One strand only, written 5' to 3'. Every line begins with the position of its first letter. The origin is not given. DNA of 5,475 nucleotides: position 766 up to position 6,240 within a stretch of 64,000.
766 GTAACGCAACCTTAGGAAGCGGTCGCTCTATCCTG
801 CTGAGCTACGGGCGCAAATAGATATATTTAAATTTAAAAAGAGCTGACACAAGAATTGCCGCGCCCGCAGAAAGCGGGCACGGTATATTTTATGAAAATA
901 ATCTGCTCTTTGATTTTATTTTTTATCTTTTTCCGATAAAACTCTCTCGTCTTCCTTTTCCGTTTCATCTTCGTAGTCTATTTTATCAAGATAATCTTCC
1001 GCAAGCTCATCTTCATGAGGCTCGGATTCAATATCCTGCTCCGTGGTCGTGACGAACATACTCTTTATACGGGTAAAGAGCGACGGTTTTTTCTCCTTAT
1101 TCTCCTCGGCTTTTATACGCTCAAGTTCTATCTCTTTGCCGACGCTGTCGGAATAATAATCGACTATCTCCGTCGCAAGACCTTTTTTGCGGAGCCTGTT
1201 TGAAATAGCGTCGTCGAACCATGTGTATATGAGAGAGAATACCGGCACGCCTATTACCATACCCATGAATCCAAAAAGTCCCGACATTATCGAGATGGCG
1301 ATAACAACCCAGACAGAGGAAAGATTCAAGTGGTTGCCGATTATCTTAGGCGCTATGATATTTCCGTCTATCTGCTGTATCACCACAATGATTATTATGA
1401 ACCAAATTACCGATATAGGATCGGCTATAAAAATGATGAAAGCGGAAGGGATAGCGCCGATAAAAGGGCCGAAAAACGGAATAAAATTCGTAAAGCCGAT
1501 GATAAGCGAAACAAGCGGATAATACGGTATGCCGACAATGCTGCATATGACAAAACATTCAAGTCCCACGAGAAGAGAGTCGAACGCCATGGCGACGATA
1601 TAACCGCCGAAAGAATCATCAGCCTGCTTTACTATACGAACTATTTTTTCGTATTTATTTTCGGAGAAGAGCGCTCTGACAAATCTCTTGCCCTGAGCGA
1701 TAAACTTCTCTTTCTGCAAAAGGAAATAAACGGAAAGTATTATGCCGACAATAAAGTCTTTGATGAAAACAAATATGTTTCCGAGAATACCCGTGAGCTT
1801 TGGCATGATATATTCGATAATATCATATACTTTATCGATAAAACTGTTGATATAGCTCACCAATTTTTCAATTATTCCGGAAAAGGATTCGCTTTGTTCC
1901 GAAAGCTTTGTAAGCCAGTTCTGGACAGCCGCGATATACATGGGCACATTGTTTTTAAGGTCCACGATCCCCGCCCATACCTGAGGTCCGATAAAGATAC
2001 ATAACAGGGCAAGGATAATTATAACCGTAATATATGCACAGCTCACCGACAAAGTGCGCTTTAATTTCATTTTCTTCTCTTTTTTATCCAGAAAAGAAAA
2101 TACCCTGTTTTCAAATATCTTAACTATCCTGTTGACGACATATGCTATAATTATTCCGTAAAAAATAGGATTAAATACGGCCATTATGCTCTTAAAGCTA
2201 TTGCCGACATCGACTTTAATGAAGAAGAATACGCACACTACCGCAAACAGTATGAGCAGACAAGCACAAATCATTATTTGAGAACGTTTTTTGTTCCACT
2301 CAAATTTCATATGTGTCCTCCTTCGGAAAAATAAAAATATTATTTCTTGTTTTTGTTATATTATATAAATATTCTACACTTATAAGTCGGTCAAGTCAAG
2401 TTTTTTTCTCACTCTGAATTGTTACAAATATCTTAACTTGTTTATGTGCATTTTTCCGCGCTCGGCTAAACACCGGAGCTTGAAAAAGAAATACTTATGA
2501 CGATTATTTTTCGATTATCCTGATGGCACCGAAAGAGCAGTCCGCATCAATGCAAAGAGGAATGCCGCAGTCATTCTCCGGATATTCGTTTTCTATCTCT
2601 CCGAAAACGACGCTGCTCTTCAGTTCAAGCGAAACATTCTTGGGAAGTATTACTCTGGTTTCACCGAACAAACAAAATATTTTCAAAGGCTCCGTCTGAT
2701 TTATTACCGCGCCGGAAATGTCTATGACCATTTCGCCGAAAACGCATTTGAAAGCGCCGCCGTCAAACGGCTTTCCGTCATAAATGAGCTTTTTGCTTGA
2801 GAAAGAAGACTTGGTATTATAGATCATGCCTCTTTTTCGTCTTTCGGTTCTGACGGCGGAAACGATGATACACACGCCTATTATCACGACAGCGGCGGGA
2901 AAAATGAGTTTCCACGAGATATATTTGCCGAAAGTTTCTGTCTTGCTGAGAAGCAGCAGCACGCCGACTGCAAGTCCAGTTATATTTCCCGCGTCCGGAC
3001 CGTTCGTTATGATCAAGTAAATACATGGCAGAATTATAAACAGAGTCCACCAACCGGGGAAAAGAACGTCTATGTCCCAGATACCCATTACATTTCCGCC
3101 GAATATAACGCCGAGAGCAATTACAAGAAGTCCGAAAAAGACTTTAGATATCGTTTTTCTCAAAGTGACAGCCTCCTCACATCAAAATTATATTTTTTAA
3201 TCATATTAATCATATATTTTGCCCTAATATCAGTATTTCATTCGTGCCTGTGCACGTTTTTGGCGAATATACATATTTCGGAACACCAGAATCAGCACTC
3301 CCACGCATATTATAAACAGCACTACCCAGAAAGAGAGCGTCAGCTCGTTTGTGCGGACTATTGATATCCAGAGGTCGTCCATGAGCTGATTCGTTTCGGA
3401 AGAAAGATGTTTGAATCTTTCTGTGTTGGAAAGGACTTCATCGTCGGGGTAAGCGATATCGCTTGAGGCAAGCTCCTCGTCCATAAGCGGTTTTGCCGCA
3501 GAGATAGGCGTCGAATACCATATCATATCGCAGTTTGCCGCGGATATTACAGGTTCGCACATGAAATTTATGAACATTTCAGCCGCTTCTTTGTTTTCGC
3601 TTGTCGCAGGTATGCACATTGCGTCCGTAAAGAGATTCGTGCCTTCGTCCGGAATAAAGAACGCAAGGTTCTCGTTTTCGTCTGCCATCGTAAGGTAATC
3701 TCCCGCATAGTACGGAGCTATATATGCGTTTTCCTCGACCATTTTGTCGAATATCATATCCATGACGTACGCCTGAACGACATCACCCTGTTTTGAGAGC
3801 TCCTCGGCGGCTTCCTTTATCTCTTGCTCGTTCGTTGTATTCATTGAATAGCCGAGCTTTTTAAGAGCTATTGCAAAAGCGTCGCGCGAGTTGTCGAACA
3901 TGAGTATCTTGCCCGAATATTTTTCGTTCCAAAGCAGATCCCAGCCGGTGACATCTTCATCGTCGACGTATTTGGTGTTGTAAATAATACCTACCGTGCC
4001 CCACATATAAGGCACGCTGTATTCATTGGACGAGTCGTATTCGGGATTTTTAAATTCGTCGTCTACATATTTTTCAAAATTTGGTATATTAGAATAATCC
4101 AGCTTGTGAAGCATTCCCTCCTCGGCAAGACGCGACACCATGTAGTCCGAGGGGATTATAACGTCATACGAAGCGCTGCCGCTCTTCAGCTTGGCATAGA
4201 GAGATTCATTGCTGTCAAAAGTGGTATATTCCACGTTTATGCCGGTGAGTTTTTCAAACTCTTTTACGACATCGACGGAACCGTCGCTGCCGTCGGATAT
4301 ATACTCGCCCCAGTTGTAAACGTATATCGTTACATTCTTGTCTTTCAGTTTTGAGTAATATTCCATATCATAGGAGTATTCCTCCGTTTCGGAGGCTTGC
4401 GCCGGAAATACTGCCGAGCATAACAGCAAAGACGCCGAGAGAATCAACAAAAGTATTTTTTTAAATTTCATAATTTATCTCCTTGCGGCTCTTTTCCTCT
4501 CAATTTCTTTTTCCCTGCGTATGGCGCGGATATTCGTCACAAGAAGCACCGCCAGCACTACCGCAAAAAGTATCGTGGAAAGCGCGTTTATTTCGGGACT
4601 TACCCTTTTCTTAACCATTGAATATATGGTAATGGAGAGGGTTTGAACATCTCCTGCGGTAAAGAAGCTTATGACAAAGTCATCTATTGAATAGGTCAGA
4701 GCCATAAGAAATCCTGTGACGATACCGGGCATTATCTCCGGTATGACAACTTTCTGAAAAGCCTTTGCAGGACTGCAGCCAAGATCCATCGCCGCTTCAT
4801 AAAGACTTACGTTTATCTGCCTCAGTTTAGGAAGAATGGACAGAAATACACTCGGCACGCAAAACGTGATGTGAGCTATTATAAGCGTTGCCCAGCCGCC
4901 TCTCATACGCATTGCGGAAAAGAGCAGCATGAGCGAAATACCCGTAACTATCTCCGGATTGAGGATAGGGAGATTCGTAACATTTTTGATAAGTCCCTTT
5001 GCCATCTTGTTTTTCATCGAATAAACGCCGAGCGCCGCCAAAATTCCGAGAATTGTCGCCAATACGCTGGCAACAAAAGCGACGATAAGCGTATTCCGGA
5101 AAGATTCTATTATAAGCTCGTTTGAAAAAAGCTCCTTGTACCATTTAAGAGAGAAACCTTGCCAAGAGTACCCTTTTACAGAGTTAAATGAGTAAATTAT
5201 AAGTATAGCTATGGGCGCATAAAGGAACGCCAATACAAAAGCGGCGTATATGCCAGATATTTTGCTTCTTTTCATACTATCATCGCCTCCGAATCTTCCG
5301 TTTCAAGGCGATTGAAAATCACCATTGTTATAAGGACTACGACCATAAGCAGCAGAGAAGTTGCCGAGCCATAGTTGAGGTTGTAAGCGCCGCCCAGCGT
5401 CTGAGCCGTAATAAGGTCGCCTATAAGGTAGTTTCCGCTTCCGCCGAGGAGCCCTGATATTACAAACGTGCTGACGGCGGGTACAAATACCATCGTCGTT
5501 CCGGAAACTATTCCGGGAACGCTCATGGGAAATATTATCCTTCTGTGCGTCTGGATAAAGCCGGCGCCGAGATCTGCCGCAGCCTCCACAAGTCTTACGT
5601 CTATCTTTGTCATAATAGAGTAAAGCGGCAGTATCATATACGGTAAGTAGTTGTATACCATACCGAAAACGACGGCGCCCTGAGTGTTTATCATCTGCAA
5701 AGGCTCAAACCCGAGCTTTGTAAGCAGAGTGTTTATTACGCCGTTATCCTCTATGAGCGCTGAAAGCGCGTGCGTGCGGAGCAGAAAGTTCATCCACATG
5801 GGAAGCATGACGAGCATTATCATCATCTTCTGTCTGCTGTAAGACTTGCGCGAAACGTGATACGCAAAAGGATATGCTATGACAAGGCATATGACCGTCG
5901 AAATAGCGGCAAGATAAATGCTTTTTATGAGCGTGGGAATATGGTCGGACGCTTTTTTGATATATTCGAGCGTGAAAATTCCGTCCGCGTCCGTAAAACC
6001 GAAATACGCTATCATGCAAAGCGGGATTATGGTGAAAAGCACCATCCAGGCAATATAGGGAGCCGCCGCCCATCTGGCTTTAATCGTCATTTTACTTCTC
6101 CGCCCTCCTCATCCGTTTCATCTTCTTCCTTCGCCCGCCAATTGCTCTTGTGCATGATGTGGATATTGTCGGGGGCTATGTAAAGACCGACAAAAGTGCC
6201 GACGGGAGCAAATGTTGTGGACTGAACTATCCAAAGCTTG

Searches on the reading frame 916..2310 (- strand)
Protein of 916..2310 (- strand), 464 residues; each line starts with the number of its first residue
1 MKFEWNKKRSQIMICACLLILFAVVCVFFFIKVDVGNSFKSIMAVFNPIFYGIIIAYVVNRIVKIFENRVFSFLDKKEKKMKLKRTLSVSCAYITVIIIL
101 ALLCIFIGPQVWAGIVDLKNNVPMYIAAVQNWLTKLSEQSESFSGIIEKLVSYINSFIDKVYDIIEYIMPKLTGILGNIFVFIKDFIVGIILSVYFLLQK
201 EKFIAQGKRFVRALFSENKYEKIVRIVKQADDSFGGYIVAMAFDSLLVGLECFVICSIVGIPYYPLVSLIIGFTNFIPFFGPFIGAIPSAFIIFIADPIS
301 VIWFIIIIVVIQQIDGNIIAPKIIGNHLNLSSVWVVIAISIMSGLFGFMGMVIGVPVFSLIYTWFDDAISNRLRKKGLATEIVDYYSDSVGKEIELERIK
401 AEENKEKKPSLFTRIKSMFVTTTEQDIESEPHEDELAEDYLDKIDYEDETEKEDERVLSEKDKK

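Call 70: search_protein_families(library=pfam, proteins=[window:916-2310:-], max_evalue=0.00001)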
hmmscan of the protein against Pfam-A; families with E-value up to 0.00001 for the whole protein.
window:916-2310:- (464 aa): 1 family
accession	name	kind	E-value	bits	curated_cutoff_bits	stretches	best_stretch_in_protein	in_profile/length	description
PF01594.21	AI-2E_transport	-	2.6e-53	181.7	34.3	1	35-367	19-325/327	AI-2E family transporter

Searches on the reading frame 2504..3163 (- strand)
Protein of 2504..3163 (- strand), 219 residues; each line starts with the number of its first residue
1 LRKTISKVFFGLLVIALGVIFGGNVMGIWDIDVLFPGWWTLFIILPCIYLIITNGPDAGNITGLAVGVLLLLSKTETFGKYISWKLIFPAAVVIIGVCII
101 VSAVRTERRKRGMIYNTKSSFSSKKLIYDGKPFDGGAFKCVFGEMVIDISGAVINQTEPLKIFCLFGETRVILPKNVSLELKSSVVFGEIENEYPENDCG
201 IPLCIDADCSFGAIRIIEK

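Call 70: search_protein_families(library=pfam, proteins=[window:2504-3163:-], max_evalue=0.00001)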
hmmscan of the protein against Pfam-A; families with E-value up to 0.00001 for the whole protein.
window:2504-3163:- (219 aa): 2 families
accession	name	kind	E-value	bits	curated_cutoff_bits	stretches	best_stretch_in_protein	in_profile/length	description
PF22570.1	LiaF-TM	-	1.8e-11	45.2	27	1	9-103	1-94/98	LiaF transmembrane domain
PF09922.15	LiaF-like_C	-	3.7e-07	30.5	29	1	139-191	20-73/114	Cell wall-active antibiotics response LiaF, C-terminal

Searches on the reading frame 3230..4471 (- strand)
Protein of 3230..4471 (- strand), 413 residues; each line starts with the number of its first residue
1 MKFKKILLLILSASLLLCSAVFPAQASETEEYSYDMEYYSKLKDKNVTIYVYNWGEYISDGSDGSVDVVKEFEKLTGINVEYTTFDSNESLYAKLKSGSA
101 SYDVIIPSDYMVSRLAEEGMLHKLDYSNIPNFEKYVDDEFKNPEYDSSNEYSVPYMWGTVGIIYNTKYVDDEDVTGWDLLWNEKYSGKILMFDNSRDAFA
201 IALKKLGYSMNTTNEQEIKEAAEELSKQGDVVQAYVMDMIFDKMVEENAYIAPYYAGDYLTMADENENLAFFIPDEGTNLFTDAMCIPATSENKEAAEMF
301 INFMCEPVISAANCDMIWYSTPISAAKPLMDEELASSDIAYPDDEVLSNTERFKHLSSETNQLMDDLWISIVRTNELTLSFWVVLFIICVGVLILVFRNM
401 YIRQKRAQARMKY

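Call 70: search_protein_families(library=pfam, proteins=[window:3230-4471:-], max_evalue=0.00001)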
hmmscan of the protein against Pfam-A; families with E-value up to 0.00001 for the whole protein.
window:3230-4471:- (413 aa): 4 families
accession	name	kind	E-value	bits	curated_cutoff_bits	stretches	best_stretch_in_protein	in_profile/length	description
PF13416.11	SBP_bac_8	-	8.6e-30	104.9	27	1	68-327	2-266/279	Bacterial extracellular solute-binding protein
PF13343.11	SBP_bac_6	-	3.6e-27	95.8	24.6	1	102-323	4-219/245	Bacterial extracellular solute-binding protein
PF01547.30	SBP_bac_1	-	1.9e-19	71.3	26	1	67-304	12-300/307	Bacterial extracellular solute-binding protein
PF13531.11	SBP_bac_11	-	7.3e-10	39.4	25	1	67-305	15-213/227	Bacterial extracellular solute-binding protein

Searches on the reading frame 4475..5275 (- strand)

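Call 70: search_protein_families(library=pfam, proteins=[window:4475-5275:-], max_evalue=0.00001)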
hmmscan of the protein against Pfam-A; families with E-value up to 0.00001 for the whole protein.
window:4475-5275:- (266 aa): 1 family
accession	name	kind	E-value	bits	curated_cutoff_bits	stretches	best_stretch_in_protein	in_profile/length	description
PF00528.27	BPD_transp_1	-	1.9e-14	54.3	26.4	1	74-247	2-171/184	Binding-protein-dependent transport system inner membrane component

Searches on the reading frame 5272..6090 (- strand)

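Call 70: search_protein_families(library=pfam, proteins=[window:5272-6090:-], max_evalue=0.00001)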
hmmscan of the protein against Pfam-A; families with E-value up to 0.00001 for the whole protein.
window:5272-6090:- (272 aa): 1 family
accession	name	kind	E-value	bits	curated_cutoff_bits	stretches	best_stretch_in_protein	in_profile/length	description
PF00528.27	BPD_transp_1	-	9.2e-13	48.8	26.4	1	113-257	43-171/184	Binding-protein-dependent transport system inner membrane component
